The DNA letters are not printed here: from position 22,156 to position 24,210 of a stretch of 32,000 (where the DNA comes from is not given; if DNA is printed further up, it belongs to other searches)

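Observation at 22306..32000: LacI-linked operon with three paralogous cytoplasmic flavoproteins, a sugar ABC importer and a pentulokinase-like kinase, but no hydrolase or isomerase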

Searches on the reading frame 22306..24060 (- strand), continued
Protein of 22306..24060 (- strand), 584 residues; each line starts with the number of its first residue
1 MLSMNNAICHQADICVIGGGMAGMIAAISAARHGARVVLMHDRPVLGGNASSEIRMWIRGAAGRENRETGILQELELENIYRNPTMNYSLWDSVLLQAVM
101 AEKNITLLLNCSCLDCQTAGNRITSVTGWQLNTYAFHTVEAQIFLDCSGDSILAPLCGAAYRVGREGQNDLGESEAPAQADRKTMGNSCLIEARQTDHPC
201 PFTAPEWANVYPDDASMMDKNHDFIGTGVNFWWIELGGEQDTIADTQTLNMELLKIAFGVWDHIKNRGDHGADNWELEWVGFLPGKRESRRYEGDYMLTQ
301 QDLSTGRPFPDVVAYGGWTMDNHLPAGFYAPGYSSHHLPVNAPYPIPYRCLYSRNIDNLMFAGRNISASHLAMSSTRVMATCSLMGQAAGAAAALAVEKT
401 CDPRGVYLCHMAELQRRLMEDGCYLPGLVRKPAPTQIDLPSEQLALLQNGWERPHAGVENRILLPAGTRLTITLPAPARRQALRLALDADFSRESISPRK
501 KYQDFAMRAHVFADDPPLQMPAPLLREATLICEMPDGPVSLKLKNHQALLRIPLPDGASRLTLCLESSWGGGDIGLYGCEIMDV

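Call 61: search_protein_families(library=ncbifam, proteins=[L001:221-1042:+], max_evalue=0.01)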
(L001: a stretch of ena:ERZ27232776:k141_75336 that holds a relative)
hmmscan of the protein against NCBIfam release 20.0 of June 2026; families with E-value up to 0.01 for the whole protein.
L001:221-1042:+ (273 aa): 6 families
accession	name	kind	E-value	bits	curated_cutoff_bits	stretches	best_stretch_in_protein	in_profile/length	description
NF041277.1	coba_remo_CbiR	equivalog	8.8e-20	71.3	105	1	77-246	61-234/249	cobamide remodeling phosphodiesterase CbiR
NF007360.0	PRK09856.1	equivalog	7.1e-10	38.8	305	1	85-251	75-253/276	fructoselysine 3-epimerase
NF051856.1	PsicseEpim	equivalog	3.6e-07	30.3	300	1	119-242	114-241/287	D-psicose 3-epimerase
NF041099.2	keto_glucon_epim_IolO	equivalog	3.5e-06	26.6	300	1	135-246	131-246/269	5-keto-L-gluconate epimerase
TIGR04379.1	myo_inos_iolE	equivalog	0.00046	19.8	290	0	133-208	130-211/290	myo-inosose-2 dehydratase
NF009689.0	PRK13210.1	subfamily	0.0073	15.5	200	0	138-250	136-260/286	L-ribulose-5-phosphate 3-epimerase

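Call 66: find_homologous_proteins(query=window:22306-24060:-, max_evalue=1e-20)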
Query window:22306-24060:- (584 aa): 8000 proteins with E <= 1e-20 among 8000 candidates; the best 120 are listed.
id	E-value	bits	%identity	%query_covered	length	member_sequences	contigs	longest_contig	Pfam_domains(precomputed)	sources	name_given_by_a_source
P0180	0.0e+0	1341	97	100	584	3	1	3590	PF01266.31,PF13450.13,PF00890.31,PF07992.21,PF01134.29,PF12831.14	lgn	-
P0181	0.0e+0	1309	95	100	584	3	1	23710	PF01266.31,PF13450.13,PF00890.31,PF07992.21,PF01134.29,PF12831.14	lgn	-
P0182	0.0e+0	1302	94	99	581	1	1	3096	PF01266.31,PF13450.13,PF00890.31,PF07992.21,PF01134.29,PF12831.14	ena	-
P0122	0.0e+0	1291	93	100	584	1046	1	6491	PF01266.31,PF13450.13,PF00890.31,PF07992.21,PF01134.29,PF12831.14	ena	-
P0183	0.0e+0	1282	93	100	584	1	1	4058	PF01266.31,PF13450.13,PF00890.31,PF07992.21,PF12831.14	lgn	-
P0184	0.0e+0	1250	94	96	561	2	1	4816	PF12831.14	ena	-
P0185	0.0e+0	1225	88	100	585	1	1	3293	PF01266.31,PF13450.13,PF00890.31,PF07992.21,PF12831.14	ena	-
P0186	0.0e+0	1215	90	100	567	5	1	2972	PF01266.31,PF13450.13,PF00890.31,PF07992.21,PF12831.14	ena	-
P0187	0.0e+0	1194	86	100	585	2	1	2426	PF01266.31,PF13450.13,PF12831.14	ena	-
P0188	0.0e+0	1163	97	87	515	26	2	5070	PF01266.31,PF13450.13,PF00890.31,PF07992.21,PF01134.29,PF12831.14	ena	-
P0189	0.0e+0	1120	94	85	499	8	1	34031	PF12831.14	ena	-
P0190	2.2e-293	992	77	98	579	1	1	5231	PF01266.31,PF13450.13,PF00890.31,PF12831.14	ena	-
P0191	6.3e-282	955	71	100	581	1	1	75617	PF01266.31,PF13450.13,PF00890.31,PF07992.21,PF12831.14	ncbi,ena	-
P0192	1.7e-278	943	68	100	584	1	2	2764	PF01266.31,PF13450.13,PF00890.31,PF07992.21,PF12831.14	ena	-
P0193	3.1e-277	939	68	98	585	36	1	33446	PF01266.31,PF13450.13,PF00890.31,PF07992.21,PF01134.29,PF12831.14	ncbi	-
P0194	1.4e-276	937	69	98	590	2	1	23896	PF01266.31,PF13450.13,PF00890.31,PF07992.21,PF01134.29,PF12831.14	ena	-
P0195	5.5e-274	928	69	98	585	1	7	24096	PF01266.31,PF13450.13,PF00890.31,PF07992.21,PF01134.29,PF12831.14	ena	-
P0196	9.8e-272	921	68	98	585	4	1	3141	PF01266.31,PF13450.13,PF00890.31,PF07992.21,PF01134.29,PF12831.14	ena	-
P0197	1.7e-270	917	67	98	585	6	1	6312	PF01266.31,PF13450.13,PF00890.31,PF07992.21,PF01134.29,PF12831.14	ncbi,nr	ncbi:MAG: FAD-dependent oxidoreductase [Clostridia bacterium]|nr:FAD-dependent oxidoreductase [Clost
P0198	5.1e-263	892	68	96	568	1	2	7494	PF12831.14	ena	-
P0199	1.3e-262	891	67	99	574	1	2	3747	PF01266.31,PF13450.13,PF00890.31,PF07992.21,PF12831.14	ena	-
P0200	9.5e-261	885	66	98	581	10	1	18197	PF01266.31,PF13450.13,PF00890.31,PF07992.21,PF12831.14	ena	-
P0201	1.1e-260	884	66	98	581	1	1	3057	PF01266.31,PF13450.13,PF00890.31,PF07992.21,PF01134.29,PF12831.14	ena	-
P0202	1.6e-260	884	100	64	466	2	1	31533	PF01266.31,PF13450.13,PF00890.31,PF07992.21,PF01134.29,PF12831.14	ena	-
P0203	1.6e-260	884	66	98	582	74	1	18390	PF01266.31,PF13450.13,PF00890.31,PF07992.21,PF12831.14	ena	-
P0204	5.9e-260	882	65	98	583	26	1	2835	PF01266.31,PF13450.13,PF00890.31,PF07992.21,PF01134.29,PF12831.14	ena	-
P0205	1.6e-259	881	66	98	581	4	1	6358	PF01266.31,PF13450.13,PF00890.31,PF07992.21,PF00070.34,PF12831.14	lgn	-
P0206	4.0e-259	879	65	98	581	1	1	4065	PF01266.31,PF13450.13,PF00890.31,PF07992.21,PF12831.14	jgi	-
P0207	4.1e-259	879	66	98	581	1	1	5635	PF01266.31,PF13450.13,PF00890.31,PF07992.21,PF12831.14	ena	-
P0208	7.5e-259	878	66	98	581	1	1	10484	PF01266.31,PF13450.13,PF00890.31,PF07992.21,PF12831.14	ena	-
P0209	7.9e-259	878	65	98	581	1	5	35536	PF01266.31,PF13450.13,PF00890.31,PF07992.21,PF12831.14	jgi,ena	-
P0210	1.7e-258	877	65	98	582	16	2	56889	PF01266.31,PF13450.13,PF00890.31,PF07992.21,PF12831.14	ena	-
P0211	3.4e-258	876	65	98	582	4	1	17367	PF01266.31,PF13450.13,PF00890.31,PF07992.21,PF12831.14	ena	-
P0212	6.6e-258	875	65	98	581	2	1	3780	PF01946.24,PF01266.31,PF13450.13,PF00890.31,PF07992.21,PF12831.14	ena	-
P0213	8.1e-258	875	65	98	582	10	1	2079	PF01266.31,PF13450.13,PF00890.31,PF07992.21,PF12831.14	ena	-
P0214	8.1e-257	872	65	98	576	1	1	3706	PF01266.31,PF13450.13,PF00890.31,PF07992.21,PF01134.29,PF12831.14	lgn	-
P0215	9.6e-257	871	64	98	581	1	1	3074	PF01946.24,PF01266.31,PF13450.13,PF00890.31,PF07992.21,PF12831.14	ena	-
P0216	1.2e-256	871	64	98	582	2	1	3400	PF01946.24,PF01266.31,PF13450.13,PF00890.31,PF07992.21,PF12831.14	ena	-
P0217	1.5e-256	871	64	98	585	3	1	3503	PF01266.31,PF13450.13,PF00890.31,PF07992.21,PF12831.14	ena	-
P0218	1.7e-256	871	64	99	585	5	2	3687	PF01266.31,PF13450.13,PF00890.31,PF07992.21,PF01134.29,PF12831.14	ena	-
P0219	3.5e-256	869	64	98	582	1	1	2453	PF01946.24,PF01266.31,PF13450.13,PF00890.31,PF07992.21,PF12831.14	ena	-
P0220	1.2e-255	868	64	100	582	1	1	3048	PF01266.31,PF13450.13,PF00890.31,PF07992.21,PF12831.14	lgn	-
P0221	5.9e-255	865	65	98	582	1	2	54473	PF01266.31,PF13450.13,PF00890.31,PF07992.21,PF12831.14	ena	-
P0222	5.9e-255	865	65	98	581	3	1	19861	PF01266.31,PF13450.13,PF00890.31,PF07992.21,PF00070.34,PF12831.14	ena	-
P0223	6.0e-255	865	64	98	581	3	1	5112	PF01266.31,PF13450.13,PF00890.31,PF07992.21,PF12831.14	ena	-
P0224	1.2e-254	864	64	100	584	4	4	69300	PF01266.31,PF13450.13,PF00890.31,PF07992.21,PF00070.34,PF01134.29,PF12831.14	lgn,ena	-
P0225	1.5e-254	864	65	98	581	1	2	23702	PF01266.31,PF13450.13,PF00890.31,PF07992.21,PF12831.14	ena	-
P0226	1.6e-254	864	65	98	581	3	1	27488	PF01266.31,PF13450.13,PF00890.31,PF07992.21,PF12831.14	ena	-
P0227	1.4e-253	861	64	98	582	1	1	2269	PF01266.31,PF13450.13,PF00890.31,PF07992.21,PF12831.14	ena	-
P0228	7.6e-253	858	69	94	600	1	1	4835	PF01266.31,PF13450.13,PF00890.31,PF07992.21,PF12831.14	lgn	-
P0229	7.8e-253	858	63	99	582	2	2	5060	PF01266.31,PF13450.13,PF00890.31,PF07992.21,PF12831.14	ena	-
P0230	1.2e-252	858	64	98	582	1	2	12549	PF01266.31,PF13450.13,PF00890.31,PF07992.21,PF12831.14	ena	-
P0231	3.8e-252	856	64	98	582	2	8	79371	PF01266.31,PF13450.13,PF12831.14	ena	-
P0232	6.8e-252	855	63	98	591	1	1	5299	PF01266.31,PF13450.13,PF00890.31,PF07992.21,PF01134.29,PF12831.14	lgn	-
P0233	7.7e-252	855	63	98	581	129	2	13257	PF01266.31,PF13450.13,PF00890.31,PF07992.21,PF01134.29,PF12831.14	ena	-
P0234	1.1e-251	855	63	100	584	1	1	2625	PF01266.31,PF13450.13,PF00890.31,PF07992.21,PF12831.14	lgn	-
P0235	1.6e-251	854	63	100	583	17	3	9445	PF01266.31,PF13450.13,PF00890.31,PF07992.21,PF01134.29,PF12831.14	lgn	-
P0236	1.9e-251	854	64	98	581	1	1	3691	PF01946.24,PF01266.31,PF13450.13,PF00890.31,PF07992.21,PF12831.14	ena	-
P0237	2.3e-251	854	65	98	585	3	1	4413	PF01266.31,PF13450.13,PF00890.31,PF07992.21,PF01134.29,PF12831.14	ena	-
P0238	4.0e-251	853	64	99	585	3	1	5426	PF01266.31,PF13450.13,PF00890.31,PF07992.21,PF12831.14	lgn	-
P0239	9.6e-251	852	64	98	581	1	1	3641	PF01266.31,PF13450.13,PF00890.31,PF07992.21,PF12831.14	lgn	-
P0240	1.0e-250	851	63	100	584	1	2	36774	PF01266.31,PF13450.13,PF00890.31,PF07992.21,PF01134.29,PF12831.14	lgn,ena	-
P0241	2.8e-250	850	63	100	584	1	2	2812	PF01266.31,PF13450.13,PF00890.31,PF07992.21,PF01134.29,PF12831.14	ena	-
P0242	2.2e-249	847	63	98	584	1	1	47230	PF01266.31,PF13450.13,PF00890.31,PF12831.14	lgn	-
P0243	2.3e-249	847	62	100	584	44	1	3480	PF01266.31,PF13450.13,PF00890.31,PF07992.21,PF01134.29,PF12831.14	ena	-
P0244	3.5e-249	846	63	98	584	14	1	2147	PF01266.31,PF13450.13,PF00890.31,PF07992.21,PF12831.14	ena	-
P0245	4.8e-249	846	63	98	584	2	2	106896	PF01266.31,PF13450.13,PF00890.31,PF12831.14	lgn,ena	-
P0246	6.0e-249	846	61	99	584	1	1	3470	PF01266.31,PF13450.13,PF00890.31,PF07992.21,PF12831.14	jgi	-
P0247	9.5e-249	845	63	98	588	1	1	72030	PF01946.24,PF01266.31,PF13450.13,PF00890.31,PF07992.21,PF12831.14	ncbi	-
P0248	1.1e-248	845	62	100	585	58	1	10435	PF01266.31,PF13450.13,PF00890.31,PF07992.21,PF01134.29,PF12831.14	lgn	-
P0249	1.5e-248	844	63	98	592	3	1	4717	PF01266.31,PF13450.13,PF00890.31,PF07992.21,PF12831.14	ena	-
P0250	1.5e-248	844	63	98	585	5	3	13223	PF01266.31,PF13450.13,PF00890.31,PF07992.21,PF01134.29,PF12831.14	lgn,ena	-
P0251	2.6e-248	843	63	98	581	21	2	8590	PF01946.24,PF01266.31,PF13450.13,PF00890.31,PF07992.21,PF12831.14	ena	-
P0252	3.2e-248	843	62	98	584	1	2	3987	PF01266.31,PF13450.13,PF00890.31,PF12831.14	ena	-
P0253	3.5e-248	843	63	98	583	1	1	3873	PF01266.31,PF13450.13,PF00890.31,PF07992.21,PF01134.29,PF12831.14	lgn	-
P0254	2.9e-247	840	61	99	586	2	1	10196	PF01266.31,PF13450.13,PF00890.31,PF07992.21,PF12831.14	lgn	-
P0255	4.7e-247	839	100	60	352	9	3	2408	PF01266.31,PF13450.13,PF00890.31,PF07992.21,PF01134.29,PF12831.14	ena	-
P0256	1.9e-246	837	62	98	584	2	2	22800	PF01266.31,PF13450.13,PF00890.31,PF12831.14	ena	-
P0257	1.9e-246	837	64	98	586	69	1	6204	PF01266.31,PF13450.13,PF00890.31,PF07992.21,PF01134.29,PF12831.14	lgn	-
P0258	3.5e-245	833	63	99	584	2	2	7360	PF01266.31,PF13450.13,PF12831.14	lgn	-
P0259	3.9e-245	833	62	98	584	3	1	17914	PF01266.31,PF13450.13,PF00890.31,PF12831.14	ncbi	-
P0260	1.3e-244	831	63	98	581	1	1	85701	PF01266.31,PF13450.13,PF00890.31,PF07992.21,PF12831.14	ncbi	-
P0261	1.9e-244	831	61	98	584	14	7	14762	PF01266.31,PF13450.13,PF12831.14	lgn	-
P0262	2.4e-244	830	62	98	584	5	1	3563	PF01266.31,PF13450.13,PF00890.31,PF07992.21,PF12831.14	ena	-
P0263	5.2e-244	829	63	98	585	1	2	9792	PF01266.31,PF13450.13,PF00890.31,PF12831.14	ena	-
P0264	8.1e-244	829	61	99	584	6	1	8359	PF01266.31,PF13450.13,PF00890.31,PF07992.21,PF12831.14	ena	-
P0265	9.3e-244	828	63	99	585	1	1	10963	PF01266.31,PF13450.13,PF00890.31,PF07992.21,PF01134.29,PF12831.14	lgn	-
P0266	1.1e-243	828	62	99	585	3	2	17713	PF13450.13,PF00890.31,PF12831.14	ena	-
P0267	1.3e-243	828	63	98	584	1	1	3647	PF01266.31,PF13450.13,PF00890.31,PF12831.14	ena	-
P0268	1.3e-243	828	62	99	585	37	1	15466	PF01266.31,PF13450.13,PF00890.31,PF07992.21,PF01134.29,PF12831.14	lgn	-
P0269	1.4e-243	828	63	98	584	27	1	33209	PF01266.31,PF13450.13,PF00890.31,PF12831.14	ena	-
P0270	2.9e-243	827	62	98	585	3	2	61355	PF01266.31,PF13450.13,PF00890.31,PF12831.14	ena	-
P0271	7.5e-243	825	63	98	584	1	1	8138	PF01266.31,PF13450.13,PF00890.31,PF12831.14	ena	-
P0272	9.2e-243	825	62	98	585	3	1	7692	PF01946.24,PF01266.31,PF13450.13,PF00890.31,PF12831.14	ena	-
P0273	1.0e-242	825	62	99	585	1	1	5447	PF01266.31,PF13450.13,PF00890.31,PF07992.21,PF01134.29,PF12831.14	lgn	-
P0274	2.5e-242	824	61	99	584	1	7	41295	PF01266.31,PF13450.13,PF00890.31,PF07992.21,PF12831.14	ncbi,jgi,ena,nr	ncbi:MAG: FAD-dependent oxidoreductase [Clostridiales bacterium]|nr:FAD-dependent oxidoreductase [Cl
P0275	3.0e-242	823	62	99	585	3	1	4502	PF01266.31,PF13450.13,PF00890.31,PF07992.21,PF01134.29,PF12831.14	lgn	-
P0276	3.3e-242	823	63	100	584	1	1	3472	PF01266.31,PF13450.13,PF00890.31,PF12831.14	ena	-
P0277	4.2e-242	823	63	98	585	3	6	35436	PF01946.24,PF01266.31,PF13450.13,PF00890.31,PF07992.21,PF12831.14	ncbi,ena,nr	ncbi:MAG: FAD-dependent oxidoreductase [Oscillospiraceae bacterium]|nr:FAD-dependent oxidoreductase 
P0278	1.2e-241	821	63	98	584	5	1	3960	PF01266.31,PF13450.13,PF00890.31,PF12831.14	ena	-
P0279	1.5e-241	821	62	98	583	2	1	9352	PF01266.31,PF13450.13,PF00890.31,PF12831.14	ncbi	-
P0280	1.9e-241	821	63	98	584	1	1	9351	PF01266.31,PF13450.13,PF00890.31,PF12831.14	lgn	-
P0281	6.5e-241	819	62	98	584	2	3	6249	PF13450.13,PF00890.31,PF07992.21,PF12831.14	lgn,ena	-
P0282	1.0e-240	818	62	98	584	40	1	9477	PF01266.31,PF13450.13,PF00890.31,PF12831.14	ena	-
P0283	1.8e-240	818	60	99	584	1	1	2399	PF01266.31,PF13450.13,PF00890.31,PF07992.21,PF01134.29,PF12831.14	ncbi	-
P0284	3.7e-240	817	62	99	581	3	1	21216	PF01266.31,PF13450.13,PF00890.31,PF12831.14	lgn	-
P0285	1.5e-239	815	62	98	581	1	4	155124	PF01266.31,PF13450.13,PF00890.31,PF07992.21,PF01134.29,PF12831.14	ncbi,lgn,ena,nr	ncbi:MAG: FAD-dependent oxidoreductase [Lachnospiraceae bacterium]|nr:FAD-dependent oxidoreductase [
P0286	3.4e-239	813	62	98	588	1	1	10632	PF01266.31,PF13450.13,PF00890.31,PF07992.21,PF01134.29,PF12831.14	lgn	-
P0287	6.9e-239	812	61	98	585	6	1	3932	PF01266.31,PF13450.13,PF00890.31,PF12831.14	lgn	-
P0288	1.6e-238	811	60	98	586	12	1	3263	PF01266.31,PF13450.13,PF12831.14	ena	-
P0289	2.8e-238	810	61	98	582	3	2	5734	PF01266.31,PF13450.13,PF12831.14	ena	-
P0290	4.0e-238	810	61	98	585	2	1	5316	PF01266.31,PF13450.13,PF00890.31,PF12831.14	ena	-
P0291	6.0e-238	809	61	98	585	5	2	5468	PF01266.31,PF13450.13,PF00890.31,PF01134.29,PF12831.14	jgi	-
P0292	1.1e-237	808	61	98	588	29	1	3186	PF01266.31,PF13450.13,PF00890.31,PF07992.21,PF01134.29,PF12831.14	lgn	-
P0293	1.2e-237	808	62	99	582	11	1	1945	PF01266.31,PF13450.13,PF00890.31,PF07992.21,PF01134.29,PF12831.14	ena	-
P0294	1.2e-237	808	61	98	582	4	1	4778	PF13450.13,PF00890.31,PF12831.14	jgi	-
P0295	3.5e-237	807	60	99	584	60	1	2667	PF13450.13,PF12831.14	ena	-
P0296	5.1e-237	806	60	98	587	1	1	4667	PF01266.31,PF13450.13,PF00890.31,PF12831.14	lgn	-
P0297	5.1e-236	803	60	98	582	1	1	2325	PF01266.31,PF13450.13,PF12831.14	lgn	-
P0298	5.3e-236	803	60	98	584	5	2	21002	PF01266.31,PF13450.13,PF00890.31,PF07992.21,PF01134.29,PF12831.14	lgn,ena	-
